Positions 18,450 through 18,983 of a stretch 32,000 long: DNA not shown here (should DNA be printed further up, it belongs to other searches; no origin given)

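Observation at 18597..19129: Repeat-built ORF: 36-bp x5 tandem array encoding (SVGTAG)-type hexads, followed by twelve consecutive x-Cys-Val triplets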

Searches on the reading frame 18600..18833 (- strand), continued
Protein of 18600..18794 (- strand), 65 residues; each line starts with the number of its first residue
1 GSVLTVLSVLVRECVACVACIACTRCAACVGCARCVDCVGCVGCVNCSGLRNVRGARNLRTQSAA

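Call 62: fold_search(model_id=the predicted structure, library=pdb)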
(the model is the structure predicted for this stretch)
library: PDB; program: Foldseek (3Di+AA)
matches with E <= 10: 19; with E <= 0.001: 0
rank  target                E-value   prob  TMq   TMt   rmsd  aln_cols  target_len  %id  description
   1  4mxn_C                3.1e+00  0.02  0.21  0.10   7.0        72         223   11  Crystal structure of a putative glycosyl hydrolase (PARMER_00599) from Parabacteroides merdae ATCC 43184 at 1.95 A res (released 2013-10-23)
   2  4mxn_D                3.5e+00  0.02  0.18  0.08   7.8        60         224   15  Crystal structure of a putative glycosyl hydrolase (PARMER_00599) from Parabacteroides merdae ATCC 43184 at 1.95 A res (released 2013-10-23)
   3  1l1i_MODEL_1_A        3.9e+00  0.03  0.25  0.22   7.7        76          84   16  Solution Structure of the Tenebrio molitor Antifreeze Protein (released 2002-05-22)
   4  1qrb                  4.4e+00  0.01  0.16  0.04   9.3        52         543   17  PLASTICITY AND STERIC STRAIN IN A PARALLEL BETA-HELIX: RATIONAL MUTATIONS IN P22 TAILSPIKE PROTEIN (released 2000-04-12)
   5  8jlh_C                5.0e+00  0.01  0.15  0.11  10.5        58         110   10  Cryo-EM structure of SV2A dimer in complex with BoNT/A2 Hc and levetiracetam (released 2024-05-01)
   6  2xty_A                5.6e+00  0.05  0.24  0.10   6.4        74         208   11  Structure of QnrB1 (R167E-Trypsin Treated), a plasmid-mediated fluoroquinolone resistance protein (released 2010-10-27)
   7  5cya_A                6.0e+00  0.02  0.25  0.13   9.5        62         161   11  Crystal structure of Arl2 GTPase-activating protein tubulin cofactor C (TBCC) (released 2015-08-12)
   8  2xt4_B                6.3e+00  0.04  0.32  0.15   6.6        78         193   13  Structure of the pentapeptide repeat protein AlbG, a resistance factor for the topoisomerase poison albicidin. (released 2010-10-13)
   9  4mxn_B                6.3e+00  0.01  0.18  0.08   7.8        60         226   15  Crystal structure of a putative glycosyl hydrolase (PARMER_00599) from Parabacteroides merdae ATCC 43184 at 1.95 A res (released 2013-10-23)
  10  4jra_D                6.3e+00  0.01  0.18  0.15   9.3        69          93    9  CRYSTAL STRUCTURE OF THE BOTULINUM NEUROTOXIN A RECEPTOR-BINDING DOMAIN IN COMPLEX WITH THE LUMINAL DOMAIN Of SV2C (released 2013-11-20)
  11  2bm7_C                6.7e+00  0.02  0.24  0.12   7.8        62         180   11  The Structure of MfpA (Rv3361c, P3221 Crystal form). The Pentapeptide Repeat Protein from Mycobacterium tuberculosis F (released 2005-06-07)
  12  8jli_A                6.7e+00  0.01  0.19  0.05   9.0        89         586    4  Cryo-EM structure of SV2A dimer in complex levetiracetam (released 2024-05-01)
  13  4mxn_A                7.1e+00  0.01  0.16  0.08   7.9        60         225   13  Crystal structure of a putative glycosyl hydrolase (PARMER_00599) from Parabacteroides merdae ATCC 43184 at 1.95 A res (released 2013-10-23)
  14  1fqv_A                7.6e+00  0.01  0.23  0.08   7.8        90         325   13  Insights into scf ubiquitin ligases from the structure of the skp1-skp2 complex (released 2000-11-29)
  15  6fm2_B                8.0e+00  0.01  0.20  0.10   9.8        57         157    7  CARP domain of mouse cyclase-associated protein 1 (CAP1) bound to ADP-actin (released 2018-05-16)
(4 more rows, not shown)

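Call 66: find_encoding_contigs(protein=P0049, flank=8000, max_places=2)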
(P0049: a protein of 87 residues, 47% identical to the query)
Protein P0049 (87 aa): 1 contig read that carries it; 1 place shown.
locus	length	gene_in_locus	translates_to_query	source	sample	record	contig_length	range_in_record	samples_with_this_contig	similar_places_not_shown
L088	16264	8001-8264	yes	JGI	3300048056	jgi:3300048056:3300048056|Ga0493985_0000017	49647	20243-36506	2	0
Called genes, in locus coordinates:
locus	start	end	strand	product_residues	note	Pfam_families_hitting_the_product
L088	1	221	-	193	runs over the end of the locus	-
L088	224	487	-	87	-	-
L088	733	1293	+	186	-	-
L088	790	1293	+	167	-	-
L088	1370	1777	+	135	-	-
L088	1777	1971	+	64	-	-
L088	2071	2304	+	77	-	-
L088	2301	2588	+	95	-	-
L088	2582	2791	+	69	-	-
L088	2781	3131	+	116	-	-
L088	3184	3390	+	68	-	-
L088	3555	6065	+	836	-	PF22763:NrS1-1_pol-like_HBD, PF19263:DUF5906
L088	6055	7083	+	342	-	PF19586:DUF6093 (faint), PF20111:DUF6501 (faint)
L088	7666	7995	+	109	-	-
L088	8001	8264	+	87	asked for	-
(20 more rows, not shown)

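Call 67: find_encoding_contigs(protein=P0035, flank=5000, max_places=2)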
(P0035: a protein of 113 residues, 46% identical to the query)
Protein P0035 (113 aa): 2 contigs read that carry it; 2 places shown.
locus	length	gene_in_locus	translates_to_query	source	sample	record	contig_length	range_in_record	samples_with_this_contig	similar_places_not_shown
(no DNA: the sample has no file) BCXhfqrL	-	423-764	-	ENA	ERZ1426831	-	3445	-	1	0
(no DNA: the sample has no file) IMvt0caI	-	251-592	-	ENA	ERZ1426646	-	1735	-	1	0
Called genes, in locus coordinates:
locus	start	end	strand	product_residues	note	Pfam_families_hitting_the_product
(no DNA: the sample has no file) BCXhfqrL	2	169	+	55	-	?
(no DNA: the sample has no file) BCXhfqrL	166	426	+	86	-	-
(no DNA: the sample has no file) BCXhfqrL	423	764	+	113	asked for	-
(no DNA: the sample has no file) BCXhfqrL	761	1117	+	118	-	PF04266:ASCH (weak)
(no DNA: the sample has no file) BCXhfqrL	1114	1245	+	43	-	-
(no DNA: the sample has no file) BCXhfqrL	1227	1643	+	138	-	-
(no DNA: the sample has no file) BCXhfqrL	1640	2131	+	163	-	-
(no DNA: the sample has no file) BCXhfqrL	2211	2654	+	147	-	PF21849:DUF6908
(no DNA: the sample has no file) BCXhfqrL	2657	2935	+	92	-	-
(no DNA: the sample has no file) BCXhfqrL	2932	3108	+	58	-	-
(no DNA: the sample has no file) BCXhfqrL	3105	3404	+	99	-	-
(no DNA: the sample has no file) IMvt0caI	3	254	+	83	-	?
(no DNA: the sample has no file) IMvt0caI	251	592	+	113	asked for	-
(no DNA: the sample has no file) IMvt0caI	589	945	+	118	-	PF04266:ASCH (weak)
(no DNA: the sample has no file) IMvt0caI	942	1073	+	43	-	-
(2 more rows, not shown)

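Call 68: search_protein_families(library=phrogs, proteins=[P0049, P0035, P0043, P0038, P0047, P0053, P0070, P0087, P0028], max_evalue=0.01)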
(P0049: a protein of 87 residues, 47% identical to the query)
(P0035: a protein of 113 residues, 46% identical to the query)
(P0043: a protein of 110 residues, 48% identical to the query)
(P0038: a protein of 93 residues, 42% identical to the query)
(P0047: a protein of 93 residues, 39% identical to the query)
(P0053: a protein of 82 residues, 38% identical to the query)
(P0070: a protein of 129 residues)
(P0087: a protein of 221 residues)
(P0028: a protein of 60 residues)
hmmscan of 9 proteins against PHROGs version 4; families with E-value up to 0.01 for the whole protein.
P0049 (87 aa): 1 family
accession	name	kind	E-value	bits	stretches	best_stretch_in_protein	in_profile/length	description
phrog_15341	-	unknown function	4.2e-12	47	1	18-65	38-85/276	-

P0035 (113 aa): 1 family
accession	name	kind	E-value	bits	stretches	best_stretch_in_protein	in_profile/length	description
phrog_15341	-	unknown function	7e-12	46.3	1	29-82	34-87/276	-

P0043 (110 aa): 2 families
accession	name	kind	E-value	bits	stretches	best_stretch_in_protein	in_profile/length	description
phrog_15341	-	unknown function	6.6e-07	30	1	28-74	47-94/276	-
phrog_31552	-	unknown function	0.0069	17.6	0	47-83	65-102/108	-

P0038 (93 aa): 1 family
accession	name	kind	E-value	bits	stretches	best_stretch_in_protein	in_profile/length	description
phrog_15341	-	unknown function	4.1e-11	43.8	1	12-64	34-86/276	-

P0047 (93 aa): 1 family
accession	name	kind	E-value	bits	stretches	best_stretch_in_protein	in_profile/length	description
phrog_15341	-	unknown function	1.5e-05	25.5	1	38-81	39-82/276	-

P0053 (82 aa): 1 family
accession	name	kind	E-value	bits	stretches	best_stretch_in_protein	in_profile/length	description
phrog_15341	-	unknown function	3.9e-07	30.7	1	24-74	34-84/276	-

P0070 (129 aa): 1 family
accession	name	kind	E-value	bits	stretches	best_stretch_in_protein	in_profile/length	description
phrog_15341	-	unknown function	2.3e-20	74.1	1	7-99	4-97/276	-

P0087 (221 aa): 1 family
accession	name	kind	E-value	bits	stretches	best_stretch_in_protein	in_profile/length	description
phrog_15341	-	unknown function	1.1e-39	137.5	2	2-132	1-132/276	-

P0028 (60 aa): 2 families
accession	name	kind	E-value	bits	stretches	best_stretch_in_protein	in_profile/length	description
phrog_15341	-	unknown function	0.00041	20.8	1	26-48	40-62/276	-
phrog_31552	-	unknown function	0.0068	17.6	1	14-48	57-91/108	-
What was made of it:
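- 18654..18755 (-): Cys array (residues 103-136): 12 Cys at every third residue. Triplet consensus is C(100%)-[V/I/L/T]-[G/A/D/R/N], with fixed charged positions (the C-R-R-C / C-T-R-C and D-C-x-D-C region). Match to phrog_15341, E 5.4e-6, residues 102-138: call 68.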

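Call 70: find_related_loci(query=A2, collection=viral_contigs, flank=8000)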
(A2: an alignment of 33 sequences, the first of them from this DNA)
Query A2 (66 aa) in viral_contigs; peptide patterns used: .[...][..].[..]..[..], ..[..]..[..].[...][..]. (x = any residue, [..] = any of these).
600 stretches matched a pattern (row limit reached: there are more); 17 encode a relative of the query (tblastn E <= 1e-3); 17 distinct loci.
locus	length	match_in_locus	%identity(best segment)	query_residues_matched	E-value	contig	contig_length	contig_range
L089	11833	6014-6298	46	10-59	2e-8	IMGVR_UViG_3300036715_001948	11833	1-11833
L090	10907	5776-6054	46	3-50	7e-8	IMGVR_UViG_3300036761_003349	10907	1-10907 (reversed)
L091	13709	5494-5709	46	14-61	1e-7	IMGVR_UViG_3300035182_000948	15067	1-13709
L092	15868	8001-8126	53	14-61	2e-7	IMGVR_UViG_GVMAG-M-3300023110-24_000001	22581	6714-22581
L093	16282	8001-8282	44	2-59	2e-7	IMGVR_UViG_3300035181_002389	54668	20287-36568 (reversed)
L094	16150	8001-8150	44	14-50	6e-7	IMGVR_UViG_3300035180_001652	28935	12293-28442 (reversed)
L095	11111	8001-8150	44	14-50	6e-7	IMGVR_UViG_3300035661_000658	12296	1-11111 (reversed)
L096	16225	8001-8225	56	14-62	5e-7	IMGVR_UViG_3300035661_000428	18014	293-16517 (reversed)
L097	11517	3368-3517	44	14-50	6e-7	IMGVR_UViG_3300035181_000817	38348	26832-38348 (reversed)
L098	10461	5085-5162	62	36-61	1e-6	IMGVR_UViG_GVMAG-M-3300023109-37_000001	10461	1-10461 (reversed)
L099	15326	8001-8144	53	2-48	1e-6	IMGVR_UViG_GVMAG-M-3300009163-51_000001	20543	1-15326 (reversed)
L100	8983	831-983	60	14-56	3e-6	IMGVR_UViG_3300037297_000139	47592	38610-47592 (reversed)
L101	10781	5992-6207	39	1-50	3e-6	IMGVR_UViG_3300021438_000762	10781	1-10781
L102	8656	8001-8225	44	1-52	5e-6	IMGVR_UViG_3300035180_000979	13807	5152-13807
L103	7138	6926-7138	43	1-59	7e-6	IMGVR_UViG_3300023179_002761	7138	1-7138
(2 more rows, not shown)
